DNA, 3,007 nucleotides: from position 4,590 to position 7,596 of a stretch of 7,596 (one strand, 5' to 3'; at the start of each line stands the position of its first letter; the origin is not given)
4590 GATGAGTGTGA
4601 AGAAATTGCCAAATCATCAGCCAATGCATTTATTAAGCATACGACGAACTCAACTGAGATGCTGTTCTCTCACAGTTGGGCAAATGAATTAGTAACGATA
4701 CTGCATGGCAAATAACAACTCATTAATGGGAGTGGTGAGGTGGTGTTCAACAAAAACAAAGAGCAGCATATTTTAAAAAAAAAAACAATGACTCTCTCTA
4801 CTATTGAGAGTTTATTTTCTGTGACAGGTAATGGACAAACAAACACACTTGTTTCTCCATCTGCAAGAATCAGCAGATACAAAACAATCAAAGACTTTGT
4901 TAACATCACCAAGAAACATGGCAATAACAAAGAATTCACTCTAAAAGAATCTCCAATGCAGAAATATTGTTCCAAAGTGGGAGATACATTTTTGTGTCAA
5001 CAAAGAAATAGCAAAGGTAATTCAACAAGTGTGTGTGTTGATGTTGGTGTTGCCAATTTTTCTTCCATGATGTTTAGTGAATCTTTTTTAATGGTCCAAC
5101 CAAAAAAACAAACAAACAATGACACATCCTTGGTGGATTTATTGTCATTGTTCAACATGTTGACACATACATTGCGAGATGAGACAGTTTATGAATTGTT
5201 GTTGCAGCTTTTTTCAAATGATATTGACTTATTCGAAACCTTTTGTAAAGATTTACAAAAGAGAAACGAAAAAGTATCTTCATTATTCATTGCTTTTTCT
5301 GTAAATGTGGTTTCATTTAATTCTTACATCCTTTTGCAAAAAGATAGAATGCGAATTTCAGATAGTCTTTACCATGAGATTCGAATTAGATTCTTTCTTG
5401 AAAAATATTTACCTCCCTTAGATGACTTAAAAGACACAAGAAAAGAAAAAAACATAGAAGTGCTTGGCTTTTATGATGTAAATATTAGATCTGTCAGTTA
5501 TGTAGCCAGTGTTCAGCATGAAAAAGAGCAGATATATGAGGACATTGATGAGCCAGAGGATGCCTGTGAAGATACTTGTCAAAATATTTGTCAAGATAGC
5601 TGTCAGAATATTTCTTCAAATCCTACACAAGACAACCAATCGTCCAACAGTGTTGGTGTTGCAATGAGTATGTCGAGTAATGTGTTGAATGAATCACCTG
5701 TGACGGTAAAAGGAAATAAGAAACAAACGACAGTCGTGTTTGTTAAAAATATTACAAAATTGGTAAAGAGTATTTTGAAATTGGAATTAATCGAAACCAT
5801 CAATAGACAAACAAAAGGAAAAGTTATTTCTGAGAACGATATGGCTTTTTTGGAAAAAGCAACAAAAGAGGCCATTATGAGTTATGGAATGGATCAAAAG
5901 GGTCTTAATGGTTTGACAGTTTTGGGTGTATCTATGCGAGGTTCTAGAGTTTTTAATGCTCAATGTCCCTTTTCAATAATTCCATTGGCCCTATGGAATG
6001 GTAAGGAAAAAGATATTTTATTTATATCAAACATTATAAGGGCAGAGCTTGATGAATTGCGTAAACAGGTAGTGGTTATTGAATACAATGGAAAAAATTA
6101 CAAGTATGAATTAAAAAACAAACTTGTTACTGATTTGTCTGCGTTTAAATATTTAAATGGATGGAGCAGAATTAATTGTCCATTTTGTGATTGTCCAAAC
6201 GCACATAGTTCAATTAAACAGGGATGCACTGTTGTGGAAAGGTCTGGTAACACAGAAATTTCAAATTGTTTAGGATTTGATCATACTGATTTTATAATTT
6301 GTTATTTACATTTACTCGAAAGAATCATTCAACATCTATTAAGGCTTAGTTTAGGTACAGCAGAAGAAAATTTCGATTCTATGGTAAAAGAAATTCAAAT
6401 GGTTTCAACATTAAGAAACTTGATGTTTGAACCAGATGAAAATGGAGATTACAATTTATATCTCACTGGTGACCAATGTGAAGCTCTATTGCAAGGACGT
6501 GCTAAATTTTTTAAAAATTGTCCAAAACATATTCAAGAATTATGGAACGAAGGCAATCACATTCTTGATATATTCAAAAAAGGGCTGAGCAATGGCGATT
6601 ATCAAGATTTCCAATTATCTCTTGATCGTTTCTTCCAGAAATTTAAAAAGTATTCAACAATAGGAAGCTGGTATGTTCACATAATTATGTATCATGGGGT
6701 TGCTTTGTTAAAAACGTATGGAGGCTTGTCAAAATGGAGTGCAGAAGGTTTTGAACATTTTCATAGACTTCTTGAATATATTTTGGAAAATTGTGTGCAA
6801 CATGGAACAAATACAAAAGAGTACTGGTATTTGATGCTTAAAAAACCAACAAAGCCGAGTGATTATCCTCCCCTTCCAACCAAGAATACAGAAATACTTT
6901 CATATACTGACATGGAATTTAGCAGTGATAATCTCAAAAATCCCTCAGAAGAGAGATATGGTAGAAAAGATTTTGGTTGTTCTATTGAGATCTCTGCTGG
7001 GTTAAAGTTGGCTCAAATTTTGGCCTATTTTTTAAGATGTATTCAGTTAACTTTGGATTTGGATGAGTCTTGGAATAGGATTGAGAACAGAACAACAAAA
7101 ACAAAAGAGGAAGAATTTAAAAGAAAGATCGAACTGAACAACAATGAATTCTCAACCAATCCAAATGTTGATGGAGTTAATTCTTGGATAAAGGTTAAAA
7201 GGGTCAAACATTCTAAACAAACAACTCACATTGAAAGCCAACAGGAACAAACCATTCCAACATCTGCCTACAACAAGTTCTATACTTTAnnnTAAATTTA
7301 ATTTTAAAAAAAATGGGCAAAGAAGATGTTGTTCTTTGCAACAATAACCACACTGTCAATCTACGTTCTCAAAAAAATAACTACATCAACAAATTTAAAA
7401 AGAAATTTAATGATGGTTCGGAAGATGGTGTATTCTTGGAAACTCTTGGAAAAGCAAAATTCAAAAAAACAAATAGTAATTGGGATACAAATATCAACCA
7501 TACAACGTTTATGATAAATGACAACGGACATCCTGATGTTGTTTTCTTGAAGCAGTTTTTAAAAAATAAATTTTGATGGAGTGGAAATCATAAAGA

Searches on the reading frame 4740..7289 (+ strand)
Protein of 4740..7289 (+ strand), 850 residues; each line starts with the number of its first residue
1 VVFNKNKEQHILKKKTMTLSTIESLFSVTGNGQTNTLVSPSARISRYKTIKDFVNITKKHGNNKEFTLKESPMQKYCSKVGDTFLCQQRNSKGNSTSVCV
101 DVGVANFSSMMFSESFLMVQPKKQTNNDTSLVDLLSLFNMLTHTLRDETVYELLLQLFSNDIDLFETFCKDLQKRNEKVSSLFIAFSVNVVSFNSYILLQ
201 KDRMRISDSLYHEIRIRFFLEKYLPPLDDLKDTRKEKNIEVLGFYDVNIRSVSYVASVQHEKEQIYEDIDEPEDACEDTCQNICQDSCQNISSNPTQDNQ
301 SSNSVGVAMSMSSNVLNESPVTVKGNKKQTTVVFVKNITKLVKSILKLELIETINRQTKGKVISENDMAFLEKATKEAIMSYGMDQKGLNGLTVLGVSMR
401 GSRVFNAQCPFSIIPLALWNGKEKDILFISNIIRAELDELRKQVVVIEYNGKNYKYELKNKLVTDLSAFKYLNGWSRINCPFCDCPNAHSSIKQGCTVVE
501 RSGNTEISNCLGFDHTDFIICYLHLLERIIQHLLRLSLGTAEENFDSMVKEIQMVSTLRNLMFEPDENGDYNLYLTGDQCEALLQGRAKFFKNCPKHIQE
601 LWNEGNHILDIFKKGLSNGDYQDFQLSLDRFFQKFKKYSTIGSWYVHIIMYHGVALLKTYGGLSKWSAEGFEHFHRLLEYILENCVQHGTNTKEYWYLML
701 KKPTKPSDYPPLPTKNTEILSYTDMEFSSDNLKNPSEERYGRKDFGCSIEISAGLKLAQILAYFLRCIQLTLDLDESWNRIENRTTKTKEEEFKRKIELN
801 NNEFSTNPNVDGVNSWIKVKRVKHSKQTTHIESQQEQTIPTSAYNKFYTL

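Call 5: search_protein_families(library=pfam, max_evalue=1, proteins=[window:4740-7289:+])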
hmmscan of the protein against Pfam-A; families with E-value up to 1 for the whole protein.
window:4740-7289:+ (850 aa): 0 families

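Call 8: find_homologous_proteins(query=window:4785-7289:+)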
Query window:4785-7289:+ (835 aa): 2 proteins with E <= 0.001 among 8000 candidates.
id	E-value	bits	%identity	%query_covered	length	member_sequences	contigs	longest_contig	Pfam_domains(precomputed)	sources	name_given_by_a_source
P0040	0.0e+0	1905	100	100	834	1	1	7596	-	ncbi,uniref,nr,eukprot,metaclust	ncbi:predicted protein [Naegleria gruberi]|uniref:Predicted protein n=1 Tax=Naegleria gruberi TaxID=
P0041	1.4e-279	948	92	57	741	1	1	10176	-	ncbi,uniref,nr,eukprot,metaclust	ncbi:predicted protein [Naegleria gruberi]|uniref:Predicted protein n=1 Tax=Naegleria gruberi TaxID=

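Call 11: find_encoding_contigs(protein=P0041, flank=10000, max_places=5)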
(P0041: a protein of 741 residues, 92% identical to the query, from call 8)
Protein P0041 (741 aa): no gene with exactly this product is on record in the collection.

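Call 46: find_related_loci(query=window:4785-7289:+, collection=viral_contigs, flank=5000)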
Query window:4785-7289:+ (835 aa) in viral_contigs; peptide patterns used: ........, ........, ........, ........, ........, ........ (x = any residue, [..] = any of these).
20 stretches matched a pattern, but none encodes a relative of the query by tblastn (E <= 1e-3).

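Call 47: search_protein_families(library=ncbifam, max_evalue=1, proteins=[window:4785-7289:+])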
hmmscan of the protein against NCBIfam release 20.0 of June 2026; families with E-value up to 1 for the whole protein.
window:4785-7289:+ (835 aa): 3 families
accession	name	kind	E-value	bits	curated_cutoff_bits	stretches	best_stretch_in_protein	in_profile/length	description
NF006811.0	PRK09333.1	equivalog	0.074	12.6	156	1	318-367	89-139/150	30S ribosomal protein S19e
NF038208.1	garosamine_AAA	equivalog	0.093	12.4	170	1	742-781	87-127/167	Gar/GrdA family gentamicin resistance ATP-binding protein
NF046006.1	MAG6450_fam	subfamily_domain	0.11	13.1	40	0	301-372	8-77/103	MAG6450 family protein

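Call 48: search_protein_families(library=phrogs, max_evalue=1, proteins=[window:4785-7289:+])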
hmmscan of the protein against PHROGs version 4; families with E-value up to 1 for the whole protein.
window:4785-7289:+ (835 aa): 2 families
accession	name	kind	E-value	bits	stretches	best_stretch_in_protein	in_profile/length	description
phrog_5512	-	unknown function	0.021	16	1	398-457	14-72/155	-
phrog_6876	-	unknown function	0.31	12.4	1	6-40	13-47/56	-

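Call 49: search_solved_structures(query=window:4785-7289:+, max_evalue=1)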
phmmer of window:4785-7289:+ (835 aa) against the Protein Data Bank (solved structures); distinct sequences matched with E-value up to 1: 0.

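Call 52: find_encoding_contigs(protein=P0040, flank=10000, max_places=5)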
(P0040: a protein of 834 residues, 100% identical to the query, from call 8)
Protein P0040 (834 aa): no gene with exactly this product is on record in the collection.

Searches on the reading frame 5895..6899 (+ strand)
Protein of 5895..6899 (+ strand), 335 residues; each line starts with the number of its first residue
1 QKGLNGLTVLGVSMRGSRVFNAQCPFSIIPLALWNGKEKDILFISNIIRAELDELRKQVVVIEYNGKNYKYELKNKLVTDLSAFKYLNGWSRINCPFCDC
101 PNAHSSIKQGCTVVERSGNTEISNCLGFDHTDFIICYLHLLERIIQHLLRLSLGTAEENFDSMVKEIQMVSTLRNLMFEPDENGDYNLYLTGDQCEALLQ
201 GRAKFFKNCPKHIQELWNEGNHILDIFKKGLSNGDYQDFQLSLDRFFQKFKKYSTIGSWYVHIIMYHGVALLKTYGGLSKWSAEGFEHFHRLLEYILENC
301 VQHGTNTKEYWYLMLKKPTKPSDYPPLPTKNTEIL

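Call 71: predict_structure(protein=window:5895-6899:+)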
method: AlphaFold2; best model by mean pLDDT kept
length: 335 residues; sequences in the alignment: 1
mean_pLDDT: 39.7   pTM: 0.33
mean pLDDT of the five models: 39.7, 35.8, 35.4, 33.6, 32.9
residues with pLDDT >= 90: 0; 70-90: 1; 50-70: 65; < 50: 269
segments of 3 or more residues with pLDDT < 50: 1-210, 252-260, 269-281, 306-335
pLDDT, mean of each block of 10 residues (from residue 1): 30 29 30 32 30 34 32 32 28 22 25 30 31 36 38 36 36 34 37 42 45 56 60 60 64 49 49 42 54 58 50 39 40 33
secondary structure, 60 per line:
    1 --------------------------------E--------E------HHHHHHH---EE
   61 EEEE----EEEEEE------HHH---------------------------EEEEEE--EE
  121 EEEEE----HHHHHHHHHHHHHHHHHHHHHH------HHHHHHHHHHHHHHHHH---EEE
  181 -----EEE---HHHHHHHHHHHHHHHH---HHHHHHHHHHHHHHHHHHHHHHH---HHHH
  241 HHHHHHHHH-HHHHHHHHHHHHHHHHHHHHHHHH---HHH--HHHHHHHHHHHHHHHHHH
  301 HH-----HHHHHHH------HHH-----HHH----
elements in order: H49-55 E59-64 E69-74 E111-116 E119-125 H130-151 H158-174 E178-180 E186-188 H192-207 H211-233 H237-249 H251-274 H283-302 H308-314

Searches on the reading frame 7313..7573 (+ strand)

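Call 5: search_protein_families(library=pfam, max_evalue=1, proteins=[window:7313-7573:+])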
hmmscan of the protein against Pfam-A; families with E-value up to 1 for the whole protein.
window:7313-7573:+ (87 aa): 1 family
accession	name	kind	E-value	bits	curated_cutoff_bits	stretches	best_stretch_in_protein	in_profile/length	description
PF17593.7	DUF5490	-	0.23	11.9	27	0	69-87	23-41/62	Family of unknown function (DUF5490)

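Call 47: search_protein_families(library=ncbifam, max_evalue=1, proteins=[window:7313-7573:+])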
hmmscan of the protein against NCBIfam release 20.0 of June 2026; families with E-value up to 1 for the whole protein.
window:7313-7573:+ (87 aa): 0 families

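Call 48: search_protein_families(library=phrogs, max_evalue=1, proteins=[window:7313-7573:+])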
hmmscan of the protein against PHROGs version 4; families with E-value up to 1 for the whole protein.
window:7313-7573:+ (87 aa): 1 family
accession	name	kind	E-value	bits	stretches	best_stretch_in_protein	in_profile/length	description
phrog_13750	-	unknown function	0.057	14.7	1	13-58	41-87/104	-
